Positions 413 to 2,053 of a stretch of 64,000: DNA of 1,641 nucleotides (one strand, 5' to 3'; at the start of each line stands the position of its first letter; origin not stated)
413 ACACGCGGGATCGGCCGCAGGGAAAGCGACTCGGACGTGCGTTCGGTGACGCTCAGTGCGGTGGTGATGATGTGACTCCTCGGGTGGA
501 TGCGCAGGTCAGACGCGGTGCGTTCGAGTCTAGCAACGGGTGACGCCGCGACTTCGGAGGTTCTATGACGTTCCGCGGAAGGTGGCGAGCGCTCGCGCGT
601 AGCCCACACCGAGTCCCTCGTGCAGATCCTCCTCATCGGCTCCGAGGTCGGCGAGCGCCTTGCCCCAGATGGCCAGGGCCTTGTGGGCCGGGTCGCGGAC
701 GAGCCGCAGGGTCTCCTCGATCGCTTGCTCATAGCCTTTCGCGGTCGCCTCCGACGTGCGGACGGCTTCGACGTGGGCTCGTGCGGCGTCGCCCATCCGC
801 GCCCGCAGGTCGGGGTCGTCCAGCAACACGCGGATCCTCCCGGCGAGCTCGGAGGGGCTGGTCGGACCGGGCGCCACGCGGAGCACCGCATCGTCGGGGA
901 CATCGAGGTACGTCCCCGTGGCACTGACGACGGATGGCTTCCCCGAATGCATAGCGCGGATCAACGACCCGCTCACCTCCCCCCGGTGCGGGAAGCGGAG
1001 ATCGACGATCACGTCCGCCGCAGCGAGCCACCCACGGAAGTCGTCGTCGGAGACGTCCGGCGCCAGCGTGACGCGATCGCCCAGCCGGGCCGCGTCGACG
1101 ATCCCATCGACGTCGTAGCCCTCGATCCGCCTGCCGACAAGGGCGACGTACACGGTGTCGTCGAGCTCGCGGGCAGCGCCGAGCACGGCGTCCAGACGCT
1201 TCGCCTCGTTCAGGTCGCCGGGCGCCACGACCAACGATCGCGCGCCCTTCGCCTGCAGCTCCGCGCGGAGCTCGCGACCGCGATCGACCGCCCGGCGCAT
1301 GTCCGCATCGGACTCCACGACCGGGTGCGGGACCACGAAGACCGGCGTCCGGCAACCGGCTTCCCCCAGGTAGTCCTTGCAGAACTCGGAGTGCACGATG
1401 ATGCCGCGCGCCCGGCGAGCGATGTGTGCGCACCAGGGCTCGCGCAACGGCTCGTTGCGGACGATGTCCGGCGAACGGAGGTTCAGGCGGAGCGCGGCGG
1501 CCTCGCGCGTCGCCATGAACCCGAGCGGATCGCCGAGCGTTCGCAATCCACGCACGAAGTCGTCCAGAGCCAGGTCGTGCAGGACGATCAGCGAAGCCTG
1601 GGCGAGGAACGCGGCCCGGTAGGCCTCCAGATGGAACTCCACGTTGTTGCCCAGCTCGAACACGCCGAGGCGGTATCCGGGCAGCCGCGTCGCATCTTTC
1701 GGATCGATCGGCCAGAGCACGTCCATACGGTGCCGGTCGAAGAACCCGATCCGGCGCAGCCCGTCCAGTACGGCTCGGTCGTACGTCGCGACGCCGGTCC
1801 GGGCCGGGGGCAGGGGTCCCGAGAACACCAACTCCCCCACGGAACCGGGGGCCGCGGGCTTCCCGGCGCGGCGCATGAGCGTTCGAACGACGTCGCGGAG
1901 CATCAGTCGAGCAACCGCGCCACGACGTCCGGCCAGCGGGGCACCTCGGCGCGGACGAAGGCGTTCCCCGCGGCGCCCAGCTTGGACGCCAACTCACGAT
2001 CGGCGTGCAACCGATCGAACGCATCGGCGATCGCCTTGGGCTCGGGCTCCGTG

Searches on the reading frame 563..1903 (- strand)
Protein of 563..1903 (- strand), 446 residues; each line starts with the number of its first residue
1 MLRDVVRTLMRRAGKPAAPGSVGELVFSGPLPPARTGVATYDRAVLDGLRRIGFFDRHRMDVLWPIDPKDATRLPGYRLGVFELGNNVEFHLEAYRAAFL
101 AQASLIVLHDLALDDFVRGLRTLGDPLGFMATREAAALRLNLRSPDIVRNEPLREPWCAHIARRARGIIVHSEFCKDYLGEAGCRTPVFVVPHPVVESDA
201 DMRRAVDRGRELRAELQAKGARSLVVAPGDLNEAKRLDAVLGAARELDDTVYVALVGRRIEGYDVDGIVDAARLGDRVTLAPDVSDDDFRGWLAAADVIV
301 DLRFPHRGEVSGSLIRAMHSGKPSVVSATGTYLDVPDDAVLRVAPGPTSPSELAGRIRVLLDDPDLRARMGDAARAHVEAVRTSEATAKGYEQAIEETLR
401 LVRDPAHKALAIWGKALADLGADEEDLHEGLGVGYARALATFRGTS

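Call 74: search_protein_families(library=pfam, proteins=[window:563-1903:-], max_evalue=0.0001)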
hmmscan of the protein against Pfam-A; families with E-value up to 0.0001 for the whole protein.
window:563-1903:- (446 aa): 3 families
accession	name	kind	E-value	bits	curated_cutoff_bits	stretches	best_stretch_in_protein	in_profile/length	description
PF00534.26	Glycos_transf_1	-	6.4e-12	45.8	26.4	1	211-376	4-171/172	Glycosyl transferases group 1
PF13692.12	Glyco_trans_1_4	-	3.1e-08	34.4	27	1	224-363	3-142/142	Glycosyl transferases group 1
PF13439.12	Glyco_transf_4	-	8e-05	23.2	28.5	0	146-195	115-166/170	Glycosyltransferase Family 4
